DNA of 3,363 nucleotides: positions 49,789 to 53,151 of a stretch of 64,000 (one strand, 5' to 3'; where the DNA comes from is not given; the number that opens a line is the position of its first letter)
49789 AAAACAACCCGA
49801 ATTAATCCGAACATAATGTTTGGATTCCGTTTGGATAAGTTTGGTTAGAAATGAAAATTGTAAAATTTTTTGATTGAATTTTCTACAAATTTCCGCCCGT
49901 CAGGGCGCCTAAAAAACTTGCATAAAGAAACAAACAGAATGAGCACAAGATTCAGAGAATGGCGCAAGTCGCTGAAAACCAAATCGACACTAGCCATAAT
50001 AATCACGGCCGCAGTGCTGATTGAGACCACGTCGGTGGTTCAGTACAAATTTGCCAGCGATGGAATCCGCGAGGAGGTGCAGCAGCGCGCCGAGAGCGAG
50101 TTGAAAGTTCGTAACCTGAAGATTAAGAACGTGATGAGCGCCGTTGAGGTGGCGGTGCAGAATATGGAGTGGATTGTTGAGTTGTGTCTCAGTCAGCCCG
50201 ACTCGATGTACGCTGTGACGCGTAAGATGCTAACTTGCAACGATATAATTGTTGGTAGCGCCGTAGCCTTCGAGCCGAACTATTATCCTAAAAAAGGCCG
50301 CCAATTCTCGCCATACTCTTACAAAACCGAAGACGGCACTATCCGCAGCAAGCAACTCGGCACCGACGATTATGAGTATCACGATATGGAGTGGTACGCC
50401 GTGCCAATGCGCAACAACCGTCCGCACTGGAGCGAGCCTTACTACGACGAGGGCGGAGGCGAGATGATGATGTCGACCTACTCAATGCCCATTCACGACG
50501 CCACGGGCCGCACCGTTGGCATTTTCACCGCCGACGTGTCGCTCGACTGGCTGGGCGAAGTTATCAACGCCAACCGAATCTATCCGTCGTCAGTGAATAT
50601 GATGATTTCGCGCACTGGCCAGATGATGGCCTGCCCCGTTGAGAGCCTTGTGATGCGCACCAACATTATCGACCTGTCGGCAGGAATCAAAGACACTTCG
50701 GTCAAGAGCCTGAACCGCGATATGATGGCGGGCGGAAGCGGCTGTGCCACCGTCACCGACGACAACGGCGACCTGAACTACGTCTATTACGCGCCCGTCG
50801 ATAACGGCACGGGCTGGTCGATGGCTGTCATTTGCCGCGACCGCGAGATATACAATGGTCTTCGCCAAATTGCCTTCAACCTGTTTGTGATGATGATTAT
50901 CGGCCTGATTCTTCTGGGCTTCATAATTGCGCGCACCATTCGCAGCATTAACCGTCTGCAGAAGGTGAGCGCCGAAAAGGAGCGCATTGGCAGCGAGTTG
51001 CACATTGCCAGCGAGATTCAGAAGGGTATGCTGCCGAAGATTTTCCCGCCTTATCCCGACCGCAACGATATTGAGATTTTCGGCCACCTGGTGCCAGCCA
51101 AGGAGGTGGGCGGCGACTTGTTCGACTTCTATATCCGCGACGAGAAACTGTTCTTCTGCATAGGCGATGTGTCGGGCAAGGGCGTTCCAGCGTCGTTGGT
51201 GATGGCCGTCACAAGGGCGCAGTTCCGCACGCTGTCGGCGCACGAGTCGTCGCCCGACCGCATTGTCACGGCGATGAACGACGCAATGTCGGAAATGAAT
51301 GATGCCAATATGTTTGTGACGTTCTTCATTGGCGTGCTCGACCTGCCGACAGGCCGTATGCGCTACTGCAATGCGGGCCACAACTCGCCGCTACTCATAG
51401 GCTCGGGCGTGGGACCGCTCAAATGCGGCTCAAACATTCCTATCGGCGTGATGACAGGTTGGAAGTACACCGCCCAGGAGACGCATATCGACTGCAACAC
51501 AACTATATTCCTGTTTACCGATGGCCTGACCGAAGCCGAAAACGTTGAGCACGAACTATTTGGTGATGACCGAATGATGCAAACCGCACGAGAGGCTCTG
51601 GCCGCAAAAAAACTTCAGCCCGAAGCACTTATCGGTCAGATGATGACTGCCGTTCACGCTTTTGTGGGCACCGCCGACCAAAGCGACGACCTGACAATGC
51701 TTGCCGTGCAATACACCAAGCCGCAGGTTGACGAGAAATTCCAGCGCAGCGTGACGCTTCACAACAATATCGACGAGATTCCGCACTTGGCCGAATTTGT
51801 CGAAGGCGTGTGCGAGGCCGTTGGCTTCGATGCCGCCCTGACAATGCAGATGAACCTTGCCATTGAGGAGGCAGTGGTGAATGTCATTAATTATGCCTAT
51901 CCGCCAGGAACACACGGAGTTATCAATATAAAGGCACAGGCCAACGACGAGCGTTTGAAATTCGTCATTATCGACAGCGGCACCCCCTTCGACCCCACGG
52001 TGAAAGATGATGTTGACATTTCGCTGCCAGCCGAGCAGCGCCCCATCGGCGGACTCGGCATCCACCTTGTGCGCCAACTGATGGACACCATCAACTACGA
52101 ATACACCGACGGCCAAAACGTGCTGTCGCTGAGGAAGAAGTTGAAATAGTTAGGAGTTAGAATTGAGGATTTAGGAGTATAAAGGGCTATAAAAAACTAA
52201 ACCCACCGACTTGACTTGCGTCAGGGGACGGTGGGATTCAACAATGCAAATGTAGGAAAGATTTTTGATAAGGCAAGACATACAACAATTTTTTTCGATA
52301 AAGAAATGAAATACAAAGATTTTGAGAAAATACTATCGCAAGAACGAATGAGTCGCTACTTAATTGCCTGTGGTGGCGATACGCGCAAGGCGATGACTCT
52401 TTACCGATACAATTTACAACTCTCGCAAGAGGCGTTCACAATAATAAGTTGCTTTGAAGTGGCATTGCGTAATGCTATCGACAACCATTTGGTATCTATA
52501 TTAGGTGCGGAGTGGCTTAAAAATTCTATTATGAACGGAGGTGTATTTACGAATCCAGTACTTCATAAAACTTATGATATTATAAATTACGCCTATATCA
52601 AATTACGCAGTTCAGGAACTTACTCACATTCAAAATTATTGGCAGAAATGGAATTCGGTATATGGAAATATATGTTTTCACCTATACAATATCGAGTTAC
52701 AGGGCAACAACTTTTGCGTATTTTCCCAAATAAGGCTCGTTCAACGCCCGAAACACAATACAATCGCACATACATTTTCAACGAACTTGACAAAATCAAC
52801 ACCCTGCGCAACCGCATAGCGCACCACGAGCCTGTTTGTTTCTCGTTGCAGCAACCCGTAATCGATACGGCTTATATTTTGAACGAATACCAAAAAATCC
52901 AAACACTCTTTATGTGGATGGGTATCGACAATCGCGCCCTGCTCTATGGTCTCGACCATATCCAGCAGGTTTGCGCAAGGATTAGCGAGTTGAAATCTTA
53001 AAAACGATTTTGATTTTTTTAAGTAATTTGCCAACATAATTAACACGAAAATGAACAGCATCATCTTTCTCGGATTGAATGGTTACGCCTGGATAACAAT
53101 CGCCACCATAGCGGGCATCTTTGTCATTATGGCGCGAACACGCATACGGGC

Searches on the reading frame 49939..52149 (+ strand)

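Call 58: search_protein_families(library=pfam, proteins=[window:49939-52149:+], max_evalue=0.00001)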
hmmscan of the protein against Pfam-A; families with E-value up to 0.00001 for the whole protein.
window:49939-52149:+ (736 aa): 4 families
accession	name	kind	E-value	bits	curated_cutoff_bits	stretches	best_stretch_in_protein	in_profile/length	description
PF07228.17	SpoIIE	-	1.4e-47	162.6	25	1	401-592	2-191/192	Stage II sporulation protein E (SpoIIE)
PF22673.2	MCP-like_PDC_1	-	8.3e-31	107.2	27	1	91-206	2-112/113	Methyl-accepting chemotaxis protein-like, first PDC sensor domain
PF13581.12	HATPase_c_2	-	8.5e-25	87.7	27.4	1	612-733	6-127/127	Histidine kinase-like ATPase domain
PF02743.24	dCache_1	-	3.1e-16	60.1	45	1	143-297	91-239/240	Cache domain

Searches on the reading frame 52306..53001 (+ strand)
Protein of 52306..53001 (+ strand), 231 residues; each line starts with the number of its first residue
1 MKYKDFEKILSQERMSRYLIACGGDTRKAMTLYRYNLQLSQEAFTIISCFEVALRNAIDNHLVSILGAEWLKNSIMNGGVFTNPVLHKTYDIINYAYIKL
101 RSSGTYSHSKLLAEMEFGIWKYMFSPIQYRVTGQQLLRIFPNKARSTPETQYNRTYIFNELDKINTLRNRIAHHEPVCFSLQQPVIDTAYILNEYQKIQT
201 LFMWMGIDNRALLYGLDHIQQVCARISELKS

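Call 58: search_protein_families(library=pfam, proteins=[window:52306-53001:+], max_evalue=0.00001)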
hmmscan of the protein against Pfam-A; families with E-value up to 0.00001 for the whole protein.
window:52306-53001:+ (231 aa): 1 family
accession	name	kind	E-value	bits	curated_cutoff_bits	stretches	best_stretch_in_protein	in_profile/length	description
PF07751.16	Abi_2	-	1.8e-08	35.3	25.6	1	5-177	13-182/184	Abi-like protein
